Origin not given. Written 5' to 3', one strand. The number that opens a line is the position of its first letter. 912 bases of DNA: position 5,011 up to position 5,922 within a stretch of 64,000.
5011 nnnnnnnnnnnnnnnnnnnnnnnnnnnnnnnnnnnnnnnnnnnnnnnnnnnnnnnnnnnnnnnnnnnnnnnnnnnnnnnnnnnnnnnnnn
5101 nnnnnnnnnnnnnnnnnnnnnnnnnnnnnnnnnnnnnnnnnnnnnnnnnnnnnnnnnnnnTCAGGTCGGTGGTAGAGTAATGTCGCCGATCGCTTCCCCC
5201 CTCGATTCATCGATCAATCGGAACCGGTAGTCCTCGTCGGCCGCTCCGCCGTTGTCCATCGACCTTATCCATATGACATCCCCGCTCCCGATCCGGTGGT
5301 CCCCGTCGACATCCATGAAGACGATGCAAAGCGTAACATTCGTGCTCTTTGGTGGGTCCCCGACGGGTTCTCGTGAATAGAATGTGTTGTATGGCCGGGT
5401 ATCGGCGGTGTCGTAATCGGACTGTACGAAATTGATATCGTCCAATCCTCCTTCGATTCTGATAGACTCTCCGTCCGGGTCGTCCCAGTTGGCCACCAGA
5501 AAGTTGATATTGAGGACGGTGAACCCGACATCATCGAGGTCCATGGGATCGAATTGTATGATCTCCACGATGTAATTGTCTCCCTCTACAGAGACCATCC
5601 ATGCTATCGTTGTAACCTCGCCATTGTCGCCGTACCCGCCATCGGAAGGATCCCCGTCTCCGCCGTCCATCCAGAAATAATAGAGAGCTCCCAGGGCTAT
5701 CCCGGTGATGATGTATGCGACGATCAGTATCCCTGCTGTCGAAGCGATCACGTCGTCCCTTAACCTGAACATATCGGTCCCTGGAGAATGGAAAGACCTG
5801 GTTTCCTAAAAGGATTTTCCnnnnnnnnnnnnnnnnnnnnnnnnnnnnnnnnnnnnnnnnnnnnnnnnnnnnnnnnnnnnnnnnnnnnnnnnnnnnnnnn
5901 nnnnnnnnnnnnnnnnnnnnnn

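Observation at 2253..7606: Same-strand 5.3-kb cluster of eight uncharacterised genes: three double zinc-ribbon proteins followed by five pilin-like-domain membrane proteins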

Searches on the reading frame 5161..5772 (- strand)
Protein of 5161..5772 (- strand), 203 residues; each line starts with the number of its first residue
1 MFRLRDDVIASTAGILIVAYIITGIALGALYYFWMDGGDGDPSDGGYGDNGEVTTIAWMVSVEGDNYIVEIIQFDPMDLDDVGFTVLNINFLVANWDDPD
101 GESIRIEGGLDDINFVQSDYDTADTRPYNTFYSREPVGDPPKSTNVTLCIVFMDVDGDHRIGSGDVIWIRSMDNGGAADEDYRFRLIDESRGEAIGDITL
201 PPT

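Call 3: search_protein_families(library=pfam, max_evalue=1, proteins=[window:5161-5772:-])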
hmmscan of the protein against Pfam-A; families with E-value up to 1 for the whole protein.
window:5161-5772:- (203 aa): 0 families

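Call 6: find_homologous_proteins(query=window:5161-5772:-)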
Query window:5161-5772:- (203 aa): 5 proteins with E <= 0.001 among 189 candidates.
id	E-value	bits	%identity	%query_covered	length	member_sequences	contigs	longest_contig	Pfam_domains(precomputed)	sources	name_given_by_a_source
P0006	2.4e-131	454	100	100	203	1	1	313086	-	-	-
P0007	8.0e-54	201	51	92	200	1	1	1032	-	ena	-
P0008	1.3e-47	180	45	96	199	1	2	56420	PF07790.17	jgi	-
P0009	9.1e-45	171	56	70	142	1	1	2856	-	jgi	-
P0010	4.7e-38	149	54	68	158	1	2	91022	-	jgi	-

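Call 9: find_encoding_contigs(protein=P0010, flank=10000)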
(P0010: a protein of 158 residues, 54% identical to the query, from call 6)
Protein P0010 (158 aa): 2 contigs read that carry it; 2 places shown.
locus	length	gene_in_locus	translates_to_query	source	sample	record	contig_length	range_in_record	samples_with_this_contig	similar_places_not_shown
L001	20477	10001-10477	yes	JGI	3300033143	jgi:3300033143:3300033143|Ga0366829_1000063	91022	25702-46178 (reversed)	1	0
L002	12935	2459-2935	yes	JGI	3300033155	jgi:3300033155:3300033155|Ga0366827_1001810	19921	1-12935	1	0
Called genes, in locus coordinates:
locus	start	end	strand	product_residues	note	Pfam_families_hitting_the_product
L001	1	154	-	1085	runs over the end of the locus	PF03833:PolC_DP2_N, PF24844:PolC_DP2_central, PF24846:PolC_DP2_cat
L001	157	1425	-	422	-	PF22641:TiaS_TCKD, PF08489:TiaS_FLD, PF23783:Zn_ribbon_TiaS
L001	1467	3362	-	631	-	PF05833:NFACT_N, PF05670:NFACT-R_1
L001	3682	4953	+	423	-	PF01769:MgtE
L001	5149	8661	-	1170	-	PF01855:POR_N, PF17147:PFOR_II, PF01558:POR, PF10371:EKR, PF12838:Fer4_7, PF13237:Fer4_10, PF22338:Pyruv_OxRed_insertion, PF02775:TPP_enzyme_C, +6 more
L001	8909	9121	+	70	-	PF12773:DZR (faint)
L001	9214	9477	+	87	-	-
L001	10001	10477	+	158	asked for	-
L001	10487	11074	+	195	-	-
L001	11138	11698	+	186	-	-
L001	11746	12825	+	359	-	PF01924:HypD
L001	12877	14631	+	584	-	PF00270:DEAD, PF04851:ResIII, PF00271:Helicase_C, PF19306:WHD_Lhr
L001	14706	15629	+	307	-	PF00890:FAD_binding_2 (weak), PF01134:GIDA (faint), PF01266:DAO (faint), PF03486:HI0933_like (faint), PF07992:Pyr_redox_2, PF13450:NAD_binding_8 (weak), PF13738:Pyr_redox_3, PF00070:Pyr_redox, +1 more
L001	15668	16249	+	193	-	PF04525:LOR (weak)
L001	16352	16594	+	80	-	PF10884:DUF2683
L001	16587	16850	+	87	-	-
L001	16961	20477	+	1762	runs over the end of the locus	PF00270:DEAD, PF04851:ResIII, PF00271:Helicase_C, PF19306:WHD_Lhr, PF08494:DEAD_assoc, PF06224:AlkZ-like (weak)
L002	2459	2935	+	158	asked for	-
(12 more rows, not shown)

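Call 10: find_encoding_contigs(protein=P0008, flank=10000)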
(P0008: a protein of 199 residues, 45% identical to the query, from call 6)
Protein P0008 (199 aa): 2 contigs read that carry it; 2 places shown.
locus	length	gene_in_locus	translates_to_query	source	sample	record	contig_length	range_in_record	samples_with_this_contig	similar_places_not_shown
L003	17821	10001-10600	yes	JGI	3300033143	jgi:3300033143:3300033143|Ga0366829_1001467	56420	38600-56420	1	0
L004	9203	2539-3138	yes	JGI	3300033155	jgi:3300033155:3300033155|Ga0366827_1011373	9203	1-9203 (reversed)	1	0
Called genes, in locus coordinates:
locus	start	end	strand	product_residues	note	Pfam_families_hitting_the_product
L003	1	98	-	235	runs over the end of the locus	PF00005:ABC_tran, PF02463:SMC_N (faint), PF13304:AAA_21 (faint)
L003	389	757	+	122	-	-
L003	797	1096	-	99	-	PF01910:Thiamine_BP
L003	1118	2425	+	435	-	PF22039:HUTI_composite_bact (weak), PF01979:Amidohydro_1, PF07969:Amidohydro_3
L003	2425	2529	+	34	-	-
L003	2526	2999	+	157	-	PF01472:PUA, PF26292:PUA_elF2D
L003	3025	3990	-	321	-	PF25133:TYW2_N_2 (weak), PF02475:TRM5-TYW2_MTfase, PF05175:MTS (weak), PF09445:Methyltransf_15, PF13847:Methyltransf_31 (weak), PF08241:Methyltransf_11 (weak), PF13649:Methyltransf_25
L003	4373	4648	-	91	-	-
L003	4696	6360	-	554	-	PF01642:MM_CoA_mutase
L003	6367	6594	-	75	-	-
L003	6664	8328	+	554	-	PF06550:SPP, PF04258:Peptidase_A22B, PF06550:SPP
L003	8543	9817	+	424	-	PF00155:Aminotran_1_2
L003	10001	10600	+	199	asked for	PF07790:Pilin_N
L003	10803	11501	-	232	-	PF06745:ATPase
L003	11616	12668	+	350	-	PF00586:AIRS, PF02769:AIRS_C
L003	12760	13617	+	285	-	PF09376:NurA (faint)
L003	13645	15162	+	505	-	PF01935:DUF87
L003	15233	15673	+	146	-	PF01894:YjbQ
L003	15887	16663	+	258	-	-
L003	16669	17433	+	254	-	PF00596:Aldolase_II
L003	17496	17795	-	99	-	PF01096:Zn_ribbon_TFIIS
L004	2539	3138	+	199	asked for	PF07790:Pilin_N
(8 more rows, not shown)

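Call 27: predict_structure(alignment_id=A2)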
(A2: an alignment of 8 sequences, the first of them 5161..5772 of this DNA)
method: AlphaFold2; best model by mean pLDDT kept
length: 203 residues; sequences in the alignment: 8
mean_pLDDT: 50.0   pTM: 0.34
mean pLDDT of the five models: 50.0, 45.4, 41.4, 39.3, 38.4
residues with pLDDT >= 90: 0; 70-90: 24; 50-70: 73; < 50: 106
segments of 3 or more residues with pLDDT < 50: 37-64, 73-82, 88-147, 175-177, 201-203
pLDDT, mean of each block of 10 residues (from residue 1): 59 83 84 52 35 34 47 47 51 33 39 41 35 36 46 57 55 52 58 57 48
secondary structure, 60 per line:
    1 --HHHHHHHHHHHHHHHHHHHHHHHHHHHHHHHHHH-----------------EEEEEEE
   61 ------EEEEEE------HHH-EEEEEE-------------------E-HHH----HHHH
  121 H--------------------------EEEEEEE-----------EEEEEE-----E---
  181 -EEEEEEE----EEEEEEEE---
elements in order: H3-36 E54-60 E67-72 E83-88 H117-121 E148-154 E166-171 E182-188 E193-200
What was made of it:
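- Tried and rejected: The first AF2 run, with an 8-sequence alignment, gave pLDDT 50 and was discarded (call 27).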

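Call 28: search_protein_representatives(alignment_id=A2)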
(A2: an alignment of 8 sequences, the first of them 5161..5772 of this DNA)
Query: 8 sequences, 192 profile positions. Proteins with E-value up to 0.001 (for the whole library): 66; up to 1e-10: 28; up to 1e-30: 18. The best 66 are listed.
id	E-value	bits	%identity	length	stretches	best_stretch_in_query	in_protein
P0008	1.6e-85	301.7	-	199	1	4-192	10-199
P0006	8.7e-84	296.1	-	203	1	1-191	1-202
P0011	5.5e-80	283.7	-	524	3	43-187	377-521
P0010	2.2e-71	255.7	-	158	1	38-191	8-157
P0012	2.7e-68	245.6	-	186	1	4-191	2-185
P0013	8.3e-64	230.9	-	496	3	43-190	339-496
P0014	4.1e-56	205.8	-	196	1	12-180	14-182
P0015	1.6e-52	194.1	-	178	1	18-192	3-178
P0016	2.7e-52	193.4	-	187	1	9-191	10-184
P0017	1.2e-44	168.4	-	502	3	43-191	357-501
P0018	1.4e-41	158.4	-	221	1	11-181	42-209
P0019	1.5e-41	158.4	-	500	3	44-178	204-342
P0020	2.1e-41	157.9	-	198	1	4-190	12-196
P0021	5.0e-40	153.4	-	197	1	11-184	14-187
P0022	1.4e-39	151.9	-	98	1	95-191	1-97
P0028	1.3e-17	80.2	-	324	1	7-190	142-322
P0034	1.3e-11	60.7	-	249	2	117-191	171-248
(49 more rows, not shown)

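Call 31: find_encoding_contigs(protein=P0028, flank=8000, max_places=4)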
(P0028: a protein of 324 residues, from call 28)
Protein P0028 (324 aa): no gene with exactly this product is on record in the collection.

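Call 32: find_encoding_contigs(protein=P0034, flank=8000, max_places=4)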
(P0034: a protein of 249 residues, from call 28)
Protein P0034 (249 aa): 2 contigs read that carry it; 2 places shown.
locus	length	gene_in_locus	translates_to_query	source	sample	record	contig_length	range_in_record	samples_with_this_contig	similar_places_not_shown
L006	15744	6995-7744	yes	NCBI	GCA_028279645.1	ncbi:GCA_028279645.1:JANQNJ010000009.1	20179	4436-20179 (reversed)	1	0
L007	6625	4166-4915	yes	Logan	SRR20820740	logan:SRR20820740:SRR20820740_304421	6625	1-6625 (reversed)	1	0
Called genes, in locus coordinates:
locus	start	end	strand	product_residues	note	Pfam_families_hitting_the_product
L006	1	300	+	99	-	?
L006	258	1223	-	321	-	PF00125:Histone (weak), PF00808:CBFD_NFYB_HMF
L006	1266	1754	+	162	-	PF17146:PIN_6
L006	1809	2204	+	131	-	-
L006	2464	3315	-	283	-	PF22025:ThiI_fer, PF02926:THUMP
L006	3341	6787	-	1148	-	-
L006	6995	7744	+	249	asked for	-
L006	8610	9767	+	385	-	PF04055:Radical_SAM, PF26257:DUF8061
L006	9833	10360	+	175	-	-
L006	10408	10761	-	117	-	-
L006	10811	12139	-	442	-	PF13545:HTH_Crp_2 (faint), PF24266:HTH_HVO_0163_N, PF01022:HTH_5 (faint), PF12802:MarR_2 (weak), PF12840:HTH_20 (weak), PF13412:HTH_24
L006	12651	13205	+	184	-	PF14338:Mrr_N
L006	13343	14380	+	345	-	PF00579:tRNA-synt_1b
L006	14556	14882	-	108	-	-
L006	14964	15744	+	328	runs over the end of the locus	PF01008:IF-2B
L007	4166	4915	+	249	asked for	-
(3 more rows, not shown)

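Call 35: search_protein_families(library=pfam, alignment_id=A4, max_evalue=0.01)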
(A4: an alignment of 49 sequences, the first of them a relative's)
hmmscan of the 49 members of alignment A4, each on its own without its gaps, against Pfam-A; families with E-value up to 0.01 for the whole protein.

A. member 1, P0006 (203 aa): 0 families

B. families by the number of members that match (of 49 scanned): 6 families
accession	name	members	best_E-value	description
PF07790.16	Pilin_N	17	2.7e-13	Archaeal Type IV pilin, N-terminal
PF23960.2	DUF7289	2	0.0012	Family of unknown function (DUF7289)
PF16736.11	sCache_like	1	0.00016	Single Cache-like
PF23928.1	DUF7266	1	0.0059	Family of unknown function (DUF7266)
PF14004.11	DUF4227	1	0.0077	Protein of unknown function (DUF4227)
PF04207.17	MtrD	1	0.0099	Tetrahydromethanopterin S-methyltransferase, subunit D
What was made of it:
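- Closest known: Archaeal type IV pilins. Same: 17 of 49 family members carry Pilin_N (call 35).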

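Call 38: find_encoding_contigs(protein=P0018, flank=8000, max_places=3)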
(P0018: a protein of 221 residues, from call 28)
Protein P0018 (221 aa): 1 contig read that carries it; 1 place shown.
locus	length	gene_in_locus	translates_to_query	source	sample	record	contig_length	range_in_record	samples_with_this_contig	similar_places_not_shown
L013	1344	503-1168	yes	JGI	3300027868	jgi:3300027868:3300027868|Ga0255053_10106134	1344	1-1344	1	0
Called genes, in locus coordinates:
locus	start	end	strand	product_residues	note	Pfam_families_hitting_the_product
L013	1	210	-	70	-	?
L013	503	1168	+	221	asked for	-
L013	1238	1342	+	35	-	?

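Call 39: find_encoding_contigs(protein=P0016, flank=8000, max_places=3)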
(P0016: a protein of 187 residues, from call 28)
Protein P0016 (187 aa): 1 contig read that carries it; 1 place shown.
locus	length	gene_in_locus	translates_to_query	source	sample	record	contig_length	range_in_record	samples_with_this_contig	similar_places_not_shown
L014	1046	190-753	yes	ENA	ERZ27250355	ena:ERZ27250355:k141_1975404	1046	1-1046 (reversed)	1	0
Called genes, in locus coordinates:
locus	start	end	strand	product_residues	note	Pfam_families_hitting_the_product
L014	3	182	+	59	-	?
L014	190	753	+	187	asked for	-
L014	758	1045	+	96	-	?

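Call 53: predict_structure(alignment_id=A4)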
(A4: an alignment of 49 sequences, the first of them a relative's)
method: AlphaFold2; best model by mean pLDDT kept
length: 203 residues; sequences in the alignment: 49
mean_pLDDT: 89.6   pTM: 0.74
mean pLDDT of the five models: 89.6, 88.5, 87.6, 85.8, 85.2
residues with pLDDT >= 90: 148; 70-90: 28; 50-70: 22; < 50: 5
segments of 3 or more residues with pLDDT < 50: 45-47
pLDDT, mean of each block of 10 residues (from residue 1): 58 84 89 65 52 89 98 98 98 96 96 97 96 92 92 98 98 98 98 97 95
secondary structure, 60 per line:
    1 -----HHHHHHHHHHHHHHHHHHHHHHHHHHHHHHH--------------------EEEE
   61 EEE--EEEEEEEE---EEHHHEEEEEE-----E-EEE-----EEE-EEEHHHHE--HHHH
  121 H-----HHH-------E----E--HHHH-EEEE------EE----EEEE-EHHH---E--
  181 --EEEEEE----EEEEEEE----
elements in order: H6-36 E57-63 E66-73 E82-87 E95-97 E103-105 E107-109 H110-113 H117-121 H145-148 E150-153 E166-169 E183-188 E193-199
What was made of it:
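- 5161..5772 (-): 203-aa pilin-derived paralog. It has a short N-terminus, one TM helix, a beta-sandwich ectodomain and the loop D154-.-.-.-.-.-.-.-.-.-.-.165. AF2 model pLDDT 89.6 (call 53).
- On Archaeal type IV pilin / class III signal-peptide protein: AF2 model with helix 6-36 plus strands, pLDDT 89.6 (call 53).
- The AF2 model has pLDDT 89.6, with helix 6-36 followed by beta strands (call 53).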

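Call 58: fold_search(model_id=the predicted structure, library=pdb)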
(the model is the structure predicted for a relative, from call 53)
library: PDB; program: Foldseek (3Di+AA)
matches with E <= 10: 1017; with E <= 0.001: 0
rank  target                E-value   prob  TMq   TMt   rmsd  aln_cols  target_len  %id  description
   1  8fj5_A                1.5e-03  1.00  0.31  0.44  21.8       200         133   14  Structure of the Haloferax volcanii archaeal type IV pilus (released 2023-06-28)
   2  8rey_A                1.6e-03  1.00  0.31  0.44  22.9       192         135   10  Cuniculiplasma divulgatum filament (released 2025-01-01)
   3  7ofq_B                3.1e-03  0.97  0.34  0.33  21.4       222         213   14  The archaellum of Methanocaldococcus villosus (released 2022-01-19)
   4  4p94_B                3.9e-03  0.98  0.32  0.44   7.2       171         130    9  The crystal structure of the soluble domain of Sulfolobus acidocaldarius FlaF (residues 35-164) (released 2015-04-22)
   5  4zbh                  5.2e-03  0.96  0.29  0.42   7.1       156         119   10  THE CRYSTAL STRUCTURE OF THE SOLUBLE DOMAIN OF SULFOLOBUS ACIDOCALDARIUS FLAF (released 2015-04-29)
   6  4p94_A                5.8e-03  0.94  0.28  0.43   7.4       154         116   10  The crystal structure of the soluble domain of Sulfolobus acidocaldarius FlaF (residues 35-164) (released 2015-04-22)
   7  9eq7_E                1.5e-02  0.87  0.30  0.33  23.3       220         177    9  Halobacterium salinarum archaellum filament (released 2024-07-17)
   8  9eq7_J                1.6e-02  0.91  0.32  0.36  23.8       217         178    8  Halobacterium salinarum archaellum filament (released 2024-07-17)
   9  9eq7_L                2.4e-02  0.77  0.30  0.32  24.0       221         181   10  Halobacterium salinarum archaellum filament (released 2024-07-17)
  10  8k2n_B                3.0e-02  0.20  0.18  0.08  13.4       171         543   13  Crystal structure of Group 4 Monosaccharide-releasing beta-N-acetylgalactosaminidase NgaLy from Lacticaseibacillus yic (released 2024-04-24)
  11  8k2n_D                3.8e-02  0.18  0.18  0.09  13.6       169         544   13  Crystal structure of Group 4 Monosaccharide-releasing beta-N-acetylgalactosaminidase NgaLy from Lacticaseibacillus yic (released 2024-04-24)
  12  8k2n_A                5.1e-02  0.15  0.18  0.08  13.8       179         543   12  Crystal structure of Group 4 Monosaccharide-releasing beta-N-acetylgalactosaminidase NgaLy from Lacticaseibacillus yic (released 2024-04-24)
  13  8cwm_0                6.4e-02  0.47  0.30  0.23  25.1       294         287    9  Cryo-EM structure of the supercoiled S. islandicus REY15A archaeal flagellar filament (released 2022-09-07)
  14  5kyh_A                6.4e-02  0.44  0.29  0.25  26.0       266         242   10  Structure of Iho670 Flagellar-like Filament (released 2016-09-07)
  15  2jjt_C                7.6e-02  0.57  0.28  0.42  10.0       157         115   10  Structure of human CD47 in complex with human signal regulatory protein (SIRP) alpha (released 2008-08-05)
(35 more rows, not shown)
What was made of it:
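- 5161..5772 (-): Foldseek top hits are 8fj5, 8rey, archaellins and FlaF (call 58).
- On Archaeal type IV pilin / class III signal-peptide protein: Foldseek top hits are archaeal pilus subunits (call 58).
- Closest known: ArlF/ArlG. Same: FlaF is among the top structural hits (E 4e-3, call 58).
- The Foldseek top six are archaeal pilus or archaellum subunits and FlaF (call 58). Structural matches are modest (E ~1e-3, TM 0.31-0.44, call 58).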
